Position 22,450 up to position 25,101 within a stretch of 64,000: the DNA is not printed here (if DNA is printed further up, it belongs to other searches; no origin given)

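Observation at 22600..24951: Unusual fusion: TrxR/YpdA-like flavin reductase joined to a NapH/MauN-type membrane polyferredoxin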

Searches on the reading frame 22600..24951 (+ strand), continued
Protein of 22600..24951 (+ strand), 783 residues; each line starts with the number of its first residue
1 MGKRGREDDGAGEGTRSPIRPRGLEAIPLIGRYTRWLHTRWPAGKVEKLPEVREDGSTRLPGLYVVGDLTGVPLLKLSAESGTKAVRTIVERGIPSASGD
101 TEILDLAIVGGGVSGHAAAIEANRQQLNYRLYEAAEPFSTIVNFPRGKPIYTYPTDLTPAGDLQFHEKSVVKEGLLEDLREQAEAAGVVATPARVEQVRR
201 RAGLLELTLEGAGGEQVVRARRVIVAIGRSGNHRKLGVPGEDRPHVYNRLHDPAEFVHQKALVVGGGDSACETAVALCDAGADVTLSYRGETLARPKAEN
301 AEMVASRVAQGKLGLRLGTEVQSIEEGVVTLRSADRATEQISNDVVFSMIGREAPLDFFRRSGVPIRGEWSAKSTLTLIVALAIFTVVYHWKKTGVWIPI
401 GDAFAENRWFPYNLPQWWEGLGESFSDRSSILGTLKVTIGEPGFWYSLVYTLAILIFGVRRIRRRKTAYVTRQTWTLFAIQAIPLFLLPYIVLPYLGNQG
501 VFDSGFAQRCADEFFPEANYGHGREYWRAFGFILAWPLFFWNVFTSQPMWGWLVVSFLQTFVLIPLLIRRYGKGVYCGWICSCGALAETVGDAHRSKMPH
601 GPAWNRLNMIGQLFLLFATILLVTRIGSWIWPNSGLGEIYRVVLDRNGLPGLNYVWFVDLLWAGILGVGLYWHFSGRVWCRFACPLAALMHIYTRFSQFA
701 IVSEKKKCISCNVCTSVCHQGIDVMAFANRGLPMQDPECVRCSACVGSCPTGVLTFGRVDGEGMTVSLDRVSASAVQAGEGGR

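Call 14: find_encoding_contigs(protein=P0091, flank=8000, max_places=1)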
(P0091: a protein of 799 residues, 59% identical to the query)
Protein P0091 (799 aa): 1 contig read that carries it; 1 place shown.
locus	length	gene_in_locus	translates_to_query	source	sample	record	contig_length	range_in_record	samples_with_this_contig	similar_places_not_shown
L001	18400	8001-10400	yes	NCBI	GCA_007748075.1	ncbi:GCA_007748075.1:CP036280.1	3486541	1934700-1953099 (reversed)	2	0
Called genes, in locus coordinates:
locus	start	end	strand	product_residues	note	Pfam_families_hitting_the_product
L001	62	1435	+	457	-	PF00932:LTD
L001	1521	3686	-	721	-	PF00149:Metallophos, PF01011:PQQ (faint), PF13360:PQQ_2, PF13570:Beta-prop_ACSF4, PF13360:PQQ_2 (weak)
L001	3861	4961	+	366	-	PF00150:Cellulase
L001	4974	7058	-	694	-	PF04851:ResIII, PF17757:UvrB_inter, PF27431:UvrB_3rd, PF00271:Helicase_C, PF12344:UvrB, PF02151:UVR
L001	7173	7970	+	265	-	PF04784:DUF547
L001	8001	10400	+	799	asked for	PF00070:Pyr_redox (faint), PF07992:Pyr_redox_2, PF13738:Pyr_redox_3, PF12801:Fer4_5, PF12838:Fer4_7 (weak), PF13187:Fer4_9 (weak), PF13237:Fer4_10 (weak), PF14697:Fer4_21 (weak), +4 more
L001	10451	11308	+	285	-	PF07589:PEP_exosort_dom (weak)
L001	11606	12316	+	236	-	-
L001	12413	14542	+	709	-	PF17191:RecG_wedge, PF01336:tRNA_anti-codon (weak), PF00270:DEAD, PF04851:ResIII, PF22590:Cas3-like_C_2 (faint), PF00271:Helicase_C, PF19833:RecG_dom3_C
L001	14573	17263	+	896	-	PF03176:MMPL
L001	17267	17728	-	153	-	PF00383:dCMP_cyt_deam_1, PF14437:MafB19-deam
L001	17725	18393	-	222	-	PF02666:PS_Dcarbxylase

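Call 15: find_encoding_contigs(protein=P0052, flank=8000, max_places=1)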
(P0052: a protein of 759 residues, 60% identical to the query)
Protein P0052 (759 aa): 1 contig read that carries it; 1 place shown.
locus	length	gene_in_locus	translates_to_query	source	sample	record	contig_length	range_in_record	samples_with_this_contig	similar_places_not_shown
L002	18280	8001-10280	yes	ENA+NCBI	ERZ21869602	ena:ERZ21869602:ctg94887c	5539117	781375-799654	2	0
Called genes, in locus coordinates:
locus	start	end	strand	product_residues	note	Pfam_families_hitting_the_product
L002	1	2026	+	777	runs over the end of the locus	PF01315:Ald_Xan_dh_C, PF02738:MoCoBD_1, PF20256:MoCoBD_2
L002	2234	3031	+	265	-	PF02625:XdhC_CoxI, PF13478:XdhC_C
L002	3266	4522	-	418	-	PF01979:Amidohydro_1, PF07969:Amidohydro_3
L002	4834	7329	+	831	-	PF00989:PAS, PF08448:PAS_4, PF13426:PAS_9, PF00990:GGDEF, PF00563:EAL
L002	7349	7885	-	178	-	-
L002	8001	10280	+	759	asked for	PF07992:Pyr_redox_2, PF13738:Pyr_redox_3, PF00070:Pyr_redox, PF12801:Fer4_5 (weak), PF12838:Fer4_7 (weak), PF13187:Fer4_9 (weak), PF13237:Fer4_10, PF14697:Fer4_21 (weak), +2 more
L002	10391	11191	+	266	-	-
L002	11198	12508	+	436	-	PF02812:ELFV_dehydrog_N, PF00208:ELFV_dehydrog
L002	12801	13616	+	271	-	PF09754:PAC2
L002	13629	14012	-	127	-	PF06877:RraB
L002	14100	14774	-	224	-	PF00702:Hydrolase, PF12710:HAD, PF13419:HAD_2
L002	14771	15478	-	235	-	PF00834:Ribul_P_3_epim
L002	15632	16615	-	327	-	-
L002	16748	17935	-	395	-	PF00162:PGK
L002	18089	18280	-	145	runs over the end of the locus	PF13453:Zn_ribbon_TFIIB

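Call 16: find_encoding_contigs(protein=P0065, flank=8000, max_places=1)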
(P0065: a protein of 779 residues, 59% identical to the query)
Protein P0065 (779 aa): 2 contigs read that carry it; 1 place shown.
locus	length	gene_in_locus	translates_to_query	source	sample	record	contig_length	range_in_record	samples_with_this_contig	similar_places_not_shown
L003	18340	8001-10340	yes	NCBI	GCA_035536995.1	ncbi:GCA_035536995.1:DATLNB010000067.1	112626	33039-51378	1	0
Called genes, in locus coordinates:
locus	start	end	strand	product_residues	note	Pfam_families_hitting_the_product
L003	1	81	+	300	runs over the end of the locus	-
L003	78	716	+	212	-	PF08241:Methyltransf_11 (faint), PF08242:Methyltransf_12, PF13649:Methyltransf_25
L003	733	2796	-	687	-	PF14257:DUF4349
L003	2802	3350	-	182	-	PF04542:Sigma70_r2, PF08281:Sigma70_r4_2, PF04545:Sigma70_r4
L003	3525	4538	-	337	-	PF03734:YkuD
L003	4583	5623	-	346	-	PF00924:MS_channel_2nd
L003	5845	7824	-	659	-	PF00128:Alpha-amylase, PF11941:DUF3459 (weak)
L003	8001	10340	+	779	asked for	PF00070:Pyr_redox (faint), PF00890:FAD_binding_2 (faint), PF07992:Pyr_redox_2, PF13738:Pyr_redox_3, PF12801:Fer4_5 (weak), PF13187:Fer4_9 (weak), PF13237:Fer4_10 (weak), PF14697:Fer4_21 (weak), +3 more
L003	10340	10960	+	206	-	PF14681:UPRTase, PF00156:Pribosyltran (faint)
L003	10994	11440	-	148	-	-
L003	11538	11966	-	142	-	PF04519:Bactofilin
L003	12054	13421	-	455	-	PF07690:MFS_1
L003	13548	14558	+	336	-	PF03279:Lip_A_acyltrans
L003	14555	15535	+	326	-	PF03279:Lip_A_acyltrans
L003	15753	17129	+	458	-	PF09594:GT87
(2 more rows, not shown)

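Call 17: find_encoding_contigs(protein=P0035, flank=8000, max_places=1)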
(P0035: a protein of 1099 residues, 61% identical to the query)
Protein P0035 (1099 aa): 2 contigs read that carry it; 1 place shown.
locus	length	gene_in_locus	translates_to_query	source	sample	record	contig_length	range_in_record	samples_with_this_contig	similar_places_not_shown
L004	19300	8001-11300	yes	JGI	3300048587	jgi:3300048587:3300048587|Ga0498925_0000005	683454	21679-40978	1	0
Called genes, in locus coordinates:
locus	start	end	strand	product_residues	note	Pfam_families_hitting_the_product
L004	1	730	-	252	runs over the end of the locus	PF19567:CpsB_CapC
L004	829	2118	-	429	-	PF00994:MoCF_biosynth, PF18146:CinA_KH, PF02464:CinA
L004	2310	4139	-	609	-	-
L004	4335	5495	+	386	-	-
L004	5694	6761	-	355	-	PF08392:FAE1_CUT1_RppA, PF00195:Chal_sti_synt_N, PF02797:Chal_sti_synt_C, PF08541:ACP_syn_III_C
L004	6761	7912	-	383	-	PF01494:FAD_binding_3, PF03486:HI0933_like (faint), PF04820:Trp_halogenase (faint), PF07992:Pyr_redox_2 (faint)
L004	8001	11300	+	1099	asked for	PF00890:FAD_binding_2 (faint), PF07992:Pyr_redox_2, PF13738:Pyr_redox_3, PF00070:Pyr_redox (weak), PF12801:Fer4_5 (weak), PF13237:Fer4_10 (weak), PF14697:Fer4_21 (weak), PF04784:DUF547, +6 more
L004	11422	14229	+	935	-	PF22422:MGH1-like_GH, PF03200:Glyco_hydro_63, PF22422:MGH1-like_GH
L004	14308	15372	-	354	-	PF08331:QueG_DUF1730, PF13484:Fer4_16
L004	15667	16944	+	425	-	PF00346:Complex1_49kDa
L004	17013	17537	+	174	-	PF01257:2Fe-2S_thioredx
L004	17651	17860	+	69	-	-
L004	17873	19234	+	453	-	PF01512:Complex1_51K, PF10531:SLBB, PF22461:SLBB_2, PF10589:NADH_4Fe-4S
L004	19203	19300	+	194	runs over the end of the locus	PF00581:Rhodanese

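Call 19: predict_structure(alignment_id=A1)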
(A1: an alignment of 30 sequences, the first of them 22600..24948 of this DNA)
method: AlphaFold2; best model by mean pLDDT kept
length: 783 residues; sequences in the alignment: 30
mean_pLDDT: 78.3   pTM: 0.71
mean pLDDT of the five models: 78.3, 76.8, 71.8, 70.5, 70.1
residues with pLDDT >= 90: 187; 70-90: 413; 50-70: 145; < 50: 38
segments of 3 or more residues with pLDDT < 50: 1-22, 719-721, 737-741
pLDDT, mean of each block of 10 residues (from residue 1): 28 31 61 66 58 87 82 76 93 69 90 93 94 85 75 78 88 91 94 90 90 80 82 76 86 89 88 91 93 77 91 93 93 89 91 74 80 84 83 77 87 79 79 85 84 91 84 88 89 91 91 85 85 75 74 88 88 74 77 63 67 72 81 83 63 58 60 61 64 78 67 50 54 56 62 82 83 78 58
secondary structure, 60 per line:
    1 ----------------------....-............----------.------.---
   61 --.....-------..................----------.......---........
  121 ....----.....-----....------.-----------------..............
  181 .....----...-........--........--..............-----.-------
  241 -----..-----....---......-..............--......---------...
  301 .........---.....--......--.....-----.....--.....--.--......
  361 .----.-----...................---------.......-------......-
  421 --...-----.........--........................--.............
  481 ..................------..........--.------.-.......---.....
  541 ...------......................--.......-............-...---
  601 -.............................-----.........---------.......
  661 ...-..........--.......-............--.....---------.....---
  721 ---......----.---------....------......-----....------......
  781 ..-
elements in order (helices of 4 or more, strands of 3 or more residues): H23-26 H28-39 E63-67 H75-92 E103-109 H113-124 E129-133 H139-142 H167-170 H172-185 E190-192 E194-201 E204-211 E214-227 H253-256 E260-265 H267-280 E283-288 H298-309 E313-317 E320-325 E328-332 E338-342 E345-349 H355-361 H372-390 H400-406 H414-419 H431-439 H442-465 H468-498 H505-514 H526-532 H536-543 H550-571 H574-580 H582-593 H602-630 H636-644 H654-663 H665-674 H677-683 H685-696 E699-703 H713-717 H724-729 H744-747 E754-759 E765-768 H775-782
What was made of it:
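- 22696..22896 (+): Permuted N-terminal segment (residues 33-99). It holds the conserved helix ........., then a beta-strand, the GD motif (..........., 22786-22818) and a long helix. In ordinary TrxR/YpdA this is the C-terminal FAD-binding element. AF2 predicts strand 63-67 and helix 75-92 (call 19).
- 23713..23994 (+): Extra TM hairpin (TM1 372-392 and TM2 442-465) with conserved periplasmic loop 1. It tethers the flavin module to the NapH-type module. The RRIRRRK cytoplasmic cluster lies at its end. AF2 helices 372-390 and 442-465 (call 19).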

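Call 24: fold_search(model_id=the predicted structure, library=pdb)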
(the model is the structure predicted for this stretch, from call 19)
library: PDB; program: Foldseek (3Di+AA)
matches with E <= 10: 1759; with E <= 0.001: 695
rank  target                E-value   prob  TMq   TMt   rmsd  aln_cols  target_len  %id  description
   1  7apr_B                2.9e-18  1.00  0.25  0.51   6.6       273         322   26  Bacillithiol Disulfide Reductase Bdr (YpdA) from Staphylococcus aureus (released 2020-12-30)
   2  7a7b_A                5.9e-18  1.00  0.25  0.50   6.5       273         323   25  Bacillithiol Disulfide Reductase Bdr (YpdA) from Staphylococcus aureus (released 2020-12-30)
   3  7a76_A                7.6e-18  1.00  0.26  0.52   6.6       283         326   24  Bacillithiol Disulfide Reductase Bdr (YpdA) from Bacillus cereus (released 2020-12-30)
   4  7a76_D                1.3e-17  1.00  0.25  0.51   6.3       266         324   26  Bacillithiol Disulfide Reductase Bdr (YpdA) from Bacillus cereus (released 2020-12-30)
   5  7a76_C                1.3e-17  1.00  0.25  0.50   6.5       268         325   25  Bacillithiol Disulfide Reductase Bdr (YpdA) from Bacillus cereus (released 2020-12-30)
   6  7apr_H                3.7e-17  1.00  0.25  0.49   6.8       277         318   25  Bacillithiol Disulfide Reductase Bdr (YpdA) from Staphylococcus aureus (released 2020-12-30)
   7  2zbw_B                2.7e-14  1.00  0.18  0.38   9.6       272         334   24  Crystal structure of thioredoxin reductase-like protein from Thermus thermophilus HB8 (released 2007-11-13)
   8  3ab1_B                2.8e-14  1.00  0.21  0.41   7.3       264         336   28  Crystal Structure of Ferredoxin NADP+ Oxidoreductase (released 2010-11-24)
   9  2zbw_A                3.3e-14  1.00  0.21  0.40   7.5       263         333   25  Crystal structure of thioredoxin reductase-like protein from Thermus thermophilus HB8 (released 2007-11-13)
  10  3f8d_B                3.5e-14  1.00  0.24  0.52   6.6       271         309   22  Structure of Sulfolobus solfataricus Thioredoxin reductase Mutant C147A (released 2009-01-13)
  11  4gcm_A                3.6e-14  1.00  0.22  0.48   6.9       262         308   27  Crystal structure of a thioredoxine reductase (trxB) from Staphylococcus aureus subsp. aureus Mu50 at 1.80 A resolutio (released 2012-08-29)
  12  3r9u_A                3.6e-14  1.00  0.23  0.46   7.5       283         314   22  Thioredoxin-disulfide reductase from Campylobacter jejuni. (released 2011-04-06)
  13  3f8p_D                4.4e-14  1.00  0.24  0.53   6.5       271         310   22  Structure of Sulfolobus solfataricus TrxR-B3 (released 2009-01-13)
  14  3ab1_A                4.9e-14  1.00  0.21  0.42   8.0       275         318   28  Crystal Structure of Ferredoxin NADP+ Oxidoreductase (released 2010-11-24)
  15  4gcm_B                7.0e-14  1.00  0.22  0.48   6.8       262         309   27  Crystal structure of a thioredoxine reductase (trxB) from Staphylococcus aureus subsp. aureus Mu50 at 1.80 A resolutio (released 2012-08-29)
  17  2q7v_A                7.3e-14  1.00  0.23  0.51   6.8       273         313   28  Crystal Structure of Deinococcus Radiodurans Thioredoxin Reductase (released 2008-07-08)
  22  2q7v_B                1.8e-13  1.00  0.22  0.48   7.1       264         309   29  Crystal Structure of Deinococcus Radiodurans Thioredoxin Reductase (released 2008-07-08)
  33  6gar_A                4.6e-13  1.00  0.26  0.54   4.6       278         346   21  Crystal structure of oxidised ferredoxin/flavodoxin NADP+ oxidoreductase 1 (FNR1) from Bacillus cereus (released 2018-09-05)
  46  6gar_B                1.9e-12  1.00  0.26  0.54   5.2       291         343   21  Crystal structure of oxidised ferredoxin/flavodoxin NADP+ oxidoreductase 1 (FNR1) from Bacillus cereus (released 2018-09-05)
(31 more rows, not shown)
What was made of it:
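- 22897..23712 (+): Core of the TrxR/YpdA-like two-Rossmann flavoprotein (residues 100-371). The FAD GxGxxG motif GGGVSG is at 22927-22944. The NAD(P)H motif GGGDSA is at 23392-23409, followed by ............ Foldseek hits 7apr and 7a76 at E about 1e-18 (call 24).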

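Call 25: search_protein_representatives(protein=window:22600-24948:+)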
Query: 783 residues. Proteins with E-value up to 0.001 (for the whole library): 5732; up to 1e-10: 1862; up to 1e-30: 511. The best 150 are listed.
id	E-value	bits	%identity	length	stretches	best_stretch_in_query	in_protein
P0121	6.3e-257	871.4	60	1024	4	521-778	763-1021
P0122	2.8e-248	842.8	55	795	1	27-780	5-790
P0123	4.1e-248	842.3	55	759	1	31-782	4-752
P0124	3.4e-226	769.8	53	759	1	30-776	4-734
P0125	9.5e-219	745.2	51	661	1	101-776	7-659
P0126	4.5e-193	660.2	51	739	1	29-781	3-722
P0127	7.8e-189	646.2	54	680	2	282-620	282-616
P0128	1.2e-182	625.7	54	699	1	49-590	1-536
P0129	1.5e-175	602.3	45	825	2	435-760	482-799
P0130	3.4e-175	601.1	58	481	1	318-780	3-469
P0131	4.5e-173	594.1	46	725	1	33-765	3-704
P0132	5.9e-172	590.4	43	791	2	307-779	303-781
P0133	2.0e-170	585.3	57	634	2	32-504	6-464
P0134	7.3e-170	583.5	56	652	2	29-395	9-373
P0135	1.3e-169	582.7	46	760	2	441-758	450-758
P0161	8.2e-99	348.5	34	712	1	47-760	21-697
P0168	6.7e-90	319.0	35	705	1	49-765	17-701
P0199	3.6e-74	266.9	31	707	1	60-762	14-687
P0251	3.2e-56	207.6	27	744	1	53-759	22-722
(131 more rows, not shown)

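Call 31: find_related_loci(query=A1, collection=genome_contigs, flank=10000)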
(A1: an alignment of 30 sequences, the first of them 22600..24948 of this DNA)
Query A1 (783 aa) in genome_contigs; peptide patterns used: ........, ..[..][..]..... (x = any residue, [..] = any of these).
599 stretches matched a pattern (row limit reached: there are more); 582 encode a relative of the query (tblastn E <= 1e-3); the best 80 are kept; 80 distinct loci.
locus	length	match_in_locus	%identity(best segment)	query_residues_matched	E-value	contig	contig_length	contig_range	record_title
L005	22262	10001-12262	60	25-780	0e+0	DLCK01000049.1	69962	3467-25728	MAG TPA_asm: Phycisphaerales bacterium UBA7800 UBA7800_contig_6687, whole genome shotgun sequence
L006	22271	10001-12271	63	15-783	0e+0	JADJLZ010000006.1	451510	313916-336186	MAG: Planctomycetota bacterium isolate EsbW_18-Q3-R4-48_BAT3C.505 tig00004266-10-4511430, whole genome shotgun sequence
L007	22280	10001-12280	61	25-783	0e+0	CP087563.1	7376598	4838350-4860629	Planctomycetes bacterium syqfu chromosome, complete genome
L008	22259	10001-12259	61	26-780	0e+0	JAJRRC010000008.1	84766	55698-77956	MAG: Planctomycetota bacterium isolate Dive100_bin2.50 k141_96018, whole genome shotgun sequence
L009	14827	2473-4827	61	22-780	0e+0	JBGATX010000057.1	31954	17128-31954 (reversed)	MAG: Planctomycetota bacterium isolate MAG_AAO_H10.88 AAOH10-88_opera_contig_4822, whole genome shotgun sequence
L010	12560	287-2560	61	27-783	0e+0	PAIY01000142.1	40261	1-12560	MAG: Phycisphaeraceae bacterium isolate NAT22 MHASMcontig_918771, whole genome shotgun sequence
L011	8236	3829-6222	59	3-780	0e+0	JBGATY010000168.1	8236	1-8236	MAG: Planctomycetota bacterium isolate MAG_MBR_AS.81 MBRAS-81_NODE_168_length_8236_cov_4.299792, whole genome shotgun se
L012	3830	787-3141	59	18-776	0e+0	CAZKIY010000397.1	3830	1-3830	MAG TPA_asm: uncultured Planctomycetaceae bacterium isolate SRP128246_co1_341 genome assembly, contig: NODE_69152_length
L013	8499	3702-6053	58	30-780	0e+0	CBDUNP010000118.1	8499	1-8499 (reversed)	MAG TPA_asm: uncultured bacterium isolate SRR22808131_maxbin2_17 genome assembly, contig: ERZ25043456.6305, whole genome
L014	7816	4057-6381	59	29-781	0e+0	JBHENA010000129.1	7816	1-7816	MAG: Chthoniobacterales bacterium isolate S4_bin.25.strict S4_NODE_129, whole genome shotgun sequence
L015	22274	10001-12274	63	17-782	0e+0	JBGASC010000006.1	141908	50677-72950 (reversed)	MAG: Planctomycetota bacterium isolate MAG_AAO_H10.66 AAOH10-66_opera_contig_641, whole genome shotgun sequence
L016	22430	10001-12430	58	14-780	0e+0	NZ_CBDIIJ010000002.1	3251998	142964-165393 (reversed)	MAG: Mucisphaera sp. isolate e74750a0-4925-4113-9a6d-5b4dc61a6ea5 contig_2, whole genome shotgun sequence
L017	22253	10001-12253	59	30-782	0e+0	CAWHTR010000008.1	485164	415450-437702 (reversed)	MAG: uncultured Verrucomicrobiae bacterium isolate MFD03250.bin.2.101 genome assembly, contig: contig_8207, whole genome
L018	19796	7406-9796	58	33-783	0e+0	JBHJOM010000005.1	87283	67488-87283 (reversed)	MAG: Phycisphaerae bacterium isolate al_S1C2025 S1Ck119_1945760, whole genome shotgun sequence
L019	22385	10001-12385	58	30-780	0e+0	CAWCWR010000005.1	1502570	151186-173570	MAG: uncultured Phycisphaeraceae bacterium isolate MFD03250.bin.2.15 genome assembly, contig: contig_3872, whole genome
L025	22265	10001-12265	59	30-782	0e+0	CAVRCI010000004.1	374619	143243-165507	MAG: uncultured Verrucomicrobiae bacterium isolate MFD03250.bin.1.70 genome assembly, contig: contig_16453, whole genome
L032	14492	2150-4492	56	23-776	0e+0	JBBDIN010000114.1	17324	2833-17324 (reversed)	MAG: Thermodesulfobacteriota bacterium isolate LejiaA_40_8 Lejia_A_4784_length_17324_cov_5, whole genome shotgun sequenc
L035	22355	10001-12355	56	28-780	0e+0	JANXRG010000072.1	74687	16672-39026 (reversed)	MAG: Verrucomicrobia bacterium isolate GL140_6_concoct_55 GL140_6_k141_2236770, whole genome shotgun sequence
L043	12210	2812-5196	57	23-781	0e+0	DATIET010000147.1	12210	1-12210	MAG TPA_asm: Thermodesulfobacteriota bacterium isolate SMAG_U16376 k141_124037, whole genome shotgun sequence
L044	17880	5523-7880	54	22-780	0e+0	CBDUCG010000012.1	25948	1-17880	MAG TPA_asm: uncultured bacterium isolate ERR2431957_concoct_61 genome assembly, contig: ERZ23878503.266, whole genome s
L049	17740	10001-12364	55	29-780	0e+0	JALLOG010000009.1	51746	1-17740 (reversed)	Desulfobacterota bacterium AH_259_B03_O07 NODE_9_length_51746_cov_1108.98, whole genome shotgun sequence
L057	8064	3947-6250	56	29-783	0e+0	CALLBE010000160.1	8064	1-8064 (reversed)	MAG: uncultured Verrucomicrobiales bacterium isolate L4_Bin_Bin_77_1 genome assembly, contig: c_000000785388, whole geno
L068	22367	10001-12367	56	10-780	0e+0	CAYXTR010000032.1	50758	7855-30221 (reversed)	MAG TPA_asm: uncultured Planctomycetales bacterium isolate SRP141376_co5_25 genome assembly, contig: NODE_1490_length_50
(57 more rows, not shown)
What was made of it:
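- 582 reference genomes carry it (call 31).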
